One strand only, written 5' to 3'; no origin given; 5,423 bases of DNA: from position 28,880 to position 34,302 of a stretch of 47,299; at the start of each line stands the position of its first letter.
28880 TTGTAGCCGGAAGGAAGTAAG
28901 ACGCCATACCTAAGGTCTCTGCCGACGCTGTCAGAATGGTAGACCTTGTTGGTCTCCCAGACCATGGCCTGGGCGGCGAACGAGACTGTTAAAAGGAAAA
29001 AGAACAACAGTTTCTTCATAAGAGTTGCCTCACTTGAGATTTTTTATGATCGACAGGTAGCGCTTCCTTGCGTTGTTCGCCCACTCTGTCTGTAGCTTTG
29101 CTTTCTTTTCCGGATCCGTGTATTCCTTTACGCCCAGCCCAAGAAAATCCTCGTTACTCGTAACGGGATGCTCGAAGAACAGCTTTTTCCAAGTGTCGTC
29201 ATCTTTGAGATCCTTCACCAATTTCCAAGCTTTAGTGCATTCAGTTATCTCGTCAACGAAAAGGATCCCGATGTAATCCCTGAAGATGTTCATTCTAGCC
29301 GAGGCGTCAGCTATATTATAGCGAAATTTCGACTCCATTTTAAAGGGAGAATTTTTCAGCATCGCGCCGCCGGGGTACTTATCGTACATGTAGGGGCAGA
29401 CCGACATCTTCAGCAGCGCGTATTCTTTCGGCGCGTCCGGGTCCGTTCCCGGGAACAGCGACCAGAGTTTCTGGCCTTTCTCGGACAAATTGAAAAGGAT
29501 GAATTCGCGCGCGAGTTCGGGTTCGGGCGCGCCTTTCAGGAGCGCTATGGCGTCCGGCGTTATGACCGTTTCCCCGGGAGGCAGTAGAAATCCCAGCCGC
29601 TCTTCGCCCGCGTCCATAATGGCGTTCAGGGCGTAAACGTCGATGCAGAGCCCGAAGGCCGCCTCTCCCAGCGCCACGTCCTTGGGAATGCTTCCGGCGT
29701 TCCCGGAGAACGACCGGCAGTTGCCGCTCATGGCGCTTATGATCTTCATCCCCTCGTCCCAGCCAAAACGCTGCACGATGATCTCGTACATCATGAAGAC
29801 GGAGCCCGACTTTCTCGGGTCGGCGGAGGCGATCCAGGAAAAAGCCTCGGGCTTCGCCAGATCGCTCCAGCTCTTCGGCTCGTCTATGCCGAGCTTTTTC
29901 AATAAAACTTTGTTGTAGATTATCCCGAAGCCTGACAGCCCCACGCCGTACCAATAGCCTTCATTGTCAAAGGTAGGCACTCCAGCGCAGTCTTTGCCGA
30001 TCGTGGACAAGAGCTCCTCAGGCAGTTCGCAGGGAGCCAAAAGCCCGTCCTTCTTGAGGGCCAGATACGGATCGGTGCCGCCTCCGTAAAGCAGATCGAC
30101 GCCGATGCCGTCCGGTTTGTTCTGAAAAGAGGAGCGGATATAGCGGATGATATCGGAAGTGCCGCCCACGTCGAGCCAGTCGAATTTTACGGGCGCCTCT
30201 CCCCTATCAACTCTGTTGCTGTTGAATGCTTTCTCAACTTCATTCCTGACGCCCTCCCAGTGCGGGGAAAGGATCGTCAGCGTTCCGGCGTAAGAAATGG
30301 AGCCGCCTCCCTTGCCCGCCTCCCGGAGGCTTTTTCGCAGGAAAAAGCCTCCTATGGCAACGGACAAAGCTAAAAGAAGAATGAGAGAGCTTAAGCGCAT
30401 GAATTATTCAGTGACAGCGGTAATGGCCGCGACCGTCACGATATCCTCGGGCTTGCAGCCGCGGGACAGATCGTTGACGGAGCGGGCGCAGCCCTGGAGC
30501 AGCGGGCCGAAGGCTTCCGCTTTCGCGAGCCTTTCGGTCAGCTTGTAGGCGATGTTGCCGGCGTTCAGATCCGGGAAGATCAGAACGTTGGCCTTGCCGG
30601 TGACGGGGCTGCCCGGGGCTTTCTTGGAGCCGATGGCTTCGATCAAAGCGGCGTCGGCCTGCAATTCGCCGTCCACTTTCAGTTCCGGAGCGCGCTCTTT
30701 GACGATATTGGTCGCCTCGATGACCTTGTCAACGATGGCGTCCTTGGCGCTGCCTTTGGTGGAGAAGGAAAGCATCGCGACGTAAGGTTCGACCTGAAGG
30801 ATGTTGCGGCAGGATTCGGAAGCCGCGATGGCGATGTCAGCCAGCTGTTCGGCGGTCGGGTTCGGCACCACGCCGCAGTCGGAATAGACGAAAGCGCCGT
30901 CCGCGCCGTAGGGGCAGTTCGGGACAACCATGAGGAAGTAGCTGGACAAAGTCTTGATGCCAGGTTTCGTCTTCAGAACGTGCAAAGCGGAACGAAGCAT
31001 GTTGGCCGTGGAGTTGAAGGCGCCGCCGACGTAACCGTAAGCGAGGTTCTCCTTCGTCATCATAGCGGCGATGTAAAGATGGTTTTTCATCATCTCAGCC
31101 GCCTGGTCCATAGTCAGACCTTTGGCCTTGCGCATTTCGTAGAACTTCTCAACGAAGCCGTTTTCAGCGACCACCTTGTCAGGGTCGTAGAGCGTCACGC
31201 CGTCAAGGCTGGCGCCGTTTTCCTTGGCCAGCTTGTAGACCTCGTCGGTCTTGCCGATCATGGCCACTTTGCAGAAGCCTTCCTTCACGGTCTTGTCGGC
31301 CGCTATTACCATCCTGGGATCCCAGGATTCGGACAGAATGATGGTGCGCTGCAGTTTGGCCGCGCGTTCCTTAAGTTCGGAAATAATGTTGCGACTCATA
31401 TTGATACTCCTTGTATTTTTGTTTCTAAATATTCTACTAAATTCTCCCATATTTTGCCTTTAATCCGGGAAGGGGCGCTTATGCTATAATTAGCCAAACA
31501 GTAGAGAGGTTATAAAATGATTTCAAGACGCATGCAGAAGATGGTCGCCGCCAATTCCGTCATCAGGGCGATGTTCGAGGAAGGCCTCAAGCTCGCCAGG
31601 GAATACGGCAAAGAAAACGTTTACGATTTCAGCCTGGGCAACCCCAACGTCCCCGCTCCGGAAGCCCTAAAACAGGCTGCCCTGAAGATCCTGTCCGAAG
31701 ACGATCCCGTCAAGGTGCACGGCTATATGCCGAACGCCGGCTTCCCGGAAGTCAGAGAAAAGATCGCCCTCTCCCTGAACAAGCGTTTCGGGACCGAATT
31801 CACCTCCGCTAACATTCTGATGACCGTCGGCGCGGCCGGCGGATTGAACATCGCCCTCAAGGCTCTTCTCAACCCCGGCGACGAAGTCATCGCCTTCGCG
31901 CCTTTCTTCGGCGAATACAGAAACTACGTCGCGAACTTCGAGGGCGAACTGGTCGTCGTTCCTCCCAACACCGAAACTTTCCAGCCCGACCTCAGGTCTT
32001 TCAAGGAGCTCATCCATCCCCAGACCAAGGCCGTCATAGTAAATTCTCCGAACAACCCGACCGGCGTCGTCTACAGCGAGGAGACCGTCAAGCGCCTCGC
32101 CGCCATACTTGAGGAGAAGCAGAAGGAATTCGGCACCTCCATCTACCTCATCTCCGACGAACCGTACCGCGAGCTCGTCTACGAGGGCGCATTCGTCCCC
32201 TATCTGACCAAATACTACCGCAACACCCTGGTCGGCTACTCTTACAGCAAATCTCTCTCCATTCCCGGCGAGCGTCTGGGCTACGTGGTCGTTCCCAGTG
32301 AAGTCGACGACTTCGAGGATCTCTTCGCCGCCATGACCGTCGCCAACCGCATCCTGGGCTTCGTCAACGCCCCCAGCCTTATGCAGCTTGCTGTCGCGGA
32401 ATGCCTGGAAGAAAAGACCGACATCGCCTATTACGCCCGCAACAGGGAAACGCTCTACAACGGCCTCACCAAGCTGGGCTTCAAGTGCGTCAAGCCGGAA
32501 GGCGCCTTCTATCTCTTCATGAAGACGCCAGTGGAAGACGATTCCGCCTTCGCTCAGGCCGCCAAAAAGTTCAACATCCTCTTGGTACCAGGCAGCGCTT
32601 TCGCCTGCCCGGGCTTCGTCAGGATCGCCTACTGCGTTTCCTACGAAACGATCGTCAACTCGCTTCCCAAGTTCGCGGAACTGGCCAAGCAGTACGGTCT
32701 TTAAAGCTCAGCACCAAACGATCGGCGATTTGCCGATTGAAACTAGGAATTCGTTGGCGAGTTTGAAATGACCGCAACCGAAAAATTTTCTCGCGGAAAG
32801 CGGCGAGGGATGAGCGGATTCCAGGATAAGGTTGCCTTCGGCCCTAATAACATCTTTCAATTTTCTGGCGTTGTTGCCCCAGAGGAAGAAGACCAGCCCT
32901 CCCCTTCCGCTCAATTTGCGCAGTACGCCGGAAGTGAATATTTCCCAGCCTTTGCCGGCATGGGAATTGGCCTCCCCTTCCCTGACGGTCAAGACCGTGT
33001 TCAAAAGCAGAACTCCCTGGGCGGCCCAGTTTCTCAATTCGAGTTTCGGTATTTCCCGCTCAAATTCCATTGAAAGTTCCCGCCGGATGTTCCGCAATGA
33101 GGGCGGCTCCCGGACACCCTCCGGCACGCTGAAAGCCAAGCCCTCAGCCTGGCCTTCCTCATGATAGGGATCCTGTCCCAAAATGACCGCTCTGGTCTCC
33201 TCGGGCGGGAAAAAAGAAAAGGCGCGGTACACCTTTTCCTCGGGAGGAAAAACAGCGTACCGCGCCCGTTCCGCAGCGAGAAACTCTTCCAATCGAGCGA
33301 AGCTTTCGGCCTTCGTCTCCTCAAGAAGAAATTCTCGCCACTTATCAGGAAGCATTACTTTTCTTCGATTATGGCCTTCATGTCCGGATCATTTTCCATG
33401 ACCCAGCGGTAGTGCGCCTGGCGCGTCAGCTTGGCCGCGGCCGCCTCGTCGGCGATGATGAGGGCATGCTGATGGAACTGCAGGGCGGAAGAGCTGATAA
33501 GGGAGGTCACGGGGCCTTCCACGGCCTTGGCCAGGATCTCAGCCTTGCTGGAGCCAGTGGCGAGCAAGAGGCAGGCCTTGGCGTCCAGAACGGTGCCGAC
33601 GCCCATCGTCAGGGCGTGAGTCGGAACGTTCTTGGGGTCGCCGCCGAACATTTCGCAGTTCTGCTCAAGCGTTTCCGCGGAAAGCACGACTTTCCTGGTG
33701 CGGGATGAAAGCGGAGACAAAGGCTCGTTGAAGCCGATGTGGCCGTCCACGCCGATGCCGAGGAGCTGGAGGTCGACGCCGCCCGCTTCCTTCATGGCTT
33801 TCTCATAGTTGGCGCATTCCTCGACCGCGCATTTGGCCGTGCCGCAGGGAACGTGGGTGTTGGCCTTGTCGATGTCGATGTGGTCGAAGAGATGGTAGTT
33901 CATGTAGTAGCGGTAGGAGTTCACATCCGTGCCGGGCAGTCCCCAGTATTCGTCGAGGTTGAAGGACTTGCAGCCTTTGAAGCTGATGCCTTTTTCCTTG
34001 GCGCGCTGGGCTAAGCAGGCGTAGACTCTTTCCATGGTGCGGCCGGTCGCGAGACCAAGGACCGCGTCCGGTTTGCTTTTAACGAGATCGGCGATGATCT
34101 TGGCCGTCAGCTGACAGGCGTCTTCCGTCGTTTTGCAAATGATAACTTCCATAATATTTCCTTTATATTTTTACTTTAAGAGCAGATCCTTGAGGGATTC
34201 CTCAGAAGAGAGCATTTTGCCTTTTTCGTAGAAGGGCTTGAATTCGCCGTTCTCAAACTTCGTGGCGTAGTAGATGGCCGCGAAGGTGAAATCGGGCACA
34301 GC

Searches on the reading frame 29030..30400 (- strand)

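Call 7: search_protein_families(library=pfam, proteins=[window:29030-30400:-], max_evalue=0.001)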
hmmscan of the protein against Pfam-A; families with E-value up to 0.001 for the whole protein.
window:29030-30400:- (456 aa): 4 families
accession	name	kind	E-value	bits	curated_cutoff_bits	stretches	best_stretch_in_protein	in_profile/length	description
PF13343.11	SBP_bac_6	-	4.8e-18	66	24.6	1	115-315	24-213/245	Bacterial extracellular solute-binding protein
PF13416.11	SBP_bac_8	-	1.4e-12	48.4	27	1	101-314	40-253/279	Bacterial extracellular solute-binding protein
PF13531.11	SBP_bac_11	-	2.3e-09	37.8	25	1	174-313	92-221/227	Bacterial extracellular solute-binding protein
PF01547.30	SBP_bac_1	-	1.1e-08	35.9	26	1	149-184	105-137/307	Bacterial extracellular solute-binding protein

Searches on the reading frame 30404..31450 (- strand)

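Call 7: search_protein_families(library=pfam, proteins=[window:30404-31450:-], max_evalue=0.001)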
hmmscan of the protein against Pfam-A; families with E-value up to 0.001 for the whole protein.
window:30404-31450:- (348 aa): 1 family
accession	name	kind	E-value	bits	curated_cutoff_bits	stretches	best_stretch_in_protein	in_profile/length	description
PF01515.24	PTA_PTB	-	5.1e-114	381.4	24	1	22-345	2-319/319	Phosphate acetyl/butaryl transferase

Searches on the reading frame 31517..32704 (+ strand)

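Call 7: search_protein_families(library=pfam, proteins=[window:31517-32704:+], max_evalue=0.001)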
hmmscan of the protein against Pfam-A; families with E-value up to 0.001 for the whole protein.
window:31517-32704:+ (395 aa): 4 families
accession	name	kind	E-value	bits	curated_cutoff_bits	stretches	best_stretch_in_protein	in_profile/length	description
PF00155.27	Aminotran_1_2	-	2.1e-56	192.1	19.7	1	35-378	3-353/361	Aminotransferase class I and II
PF01041.23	DegT_DnrJ_EryC1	-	2.5e-05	24.1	19.8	1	98-175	40-118/360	DegT/DnrJ/EryC1/StrS aminotransferase family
PF00266.25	Aminotran_5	-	3.1e-05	23.5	21.5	1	78-195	47-165/371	Aminotransferase class-V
PF01053.26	Cys_Met_Meta_PP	-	6.5e-05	22.1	27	1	100-187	71-155/381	Cys/Met metabolism PLP-dependent enzyme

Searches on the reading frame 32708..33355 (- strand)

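Call 7: search_protein_families(library=pfam, proteins=[window:32708-33355:-], max_evalue=0.001)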
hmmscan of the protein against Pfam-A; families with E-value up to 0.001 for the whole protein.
window:32708-33355:- (215 aa): 1 family
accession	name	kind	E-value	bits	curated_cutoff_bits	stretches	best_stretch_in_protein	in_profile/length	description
PF03167.25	UDG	-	1.8e-15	57.7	24.3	1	46-204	1-140/141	Uracil DNA glycosylase superfamily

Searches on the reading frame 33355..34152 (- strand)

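Call 37: search_protein_families(library=pfam, proteins=[window:33355-34152:-], max_evalue=0.0001)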
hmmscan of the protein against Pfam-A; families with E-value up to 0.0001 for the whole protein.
window:33355-34152:- (265 aa): 1 family
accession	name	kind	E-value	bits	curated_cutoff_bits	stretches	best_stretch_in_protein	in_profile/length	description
PF01182.26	Glucosamine_iso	-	6.5e-20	72.4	27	1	9-213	7-205/225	Glucosamine-6-phosphate isomerases/6-phosphogluconolactonase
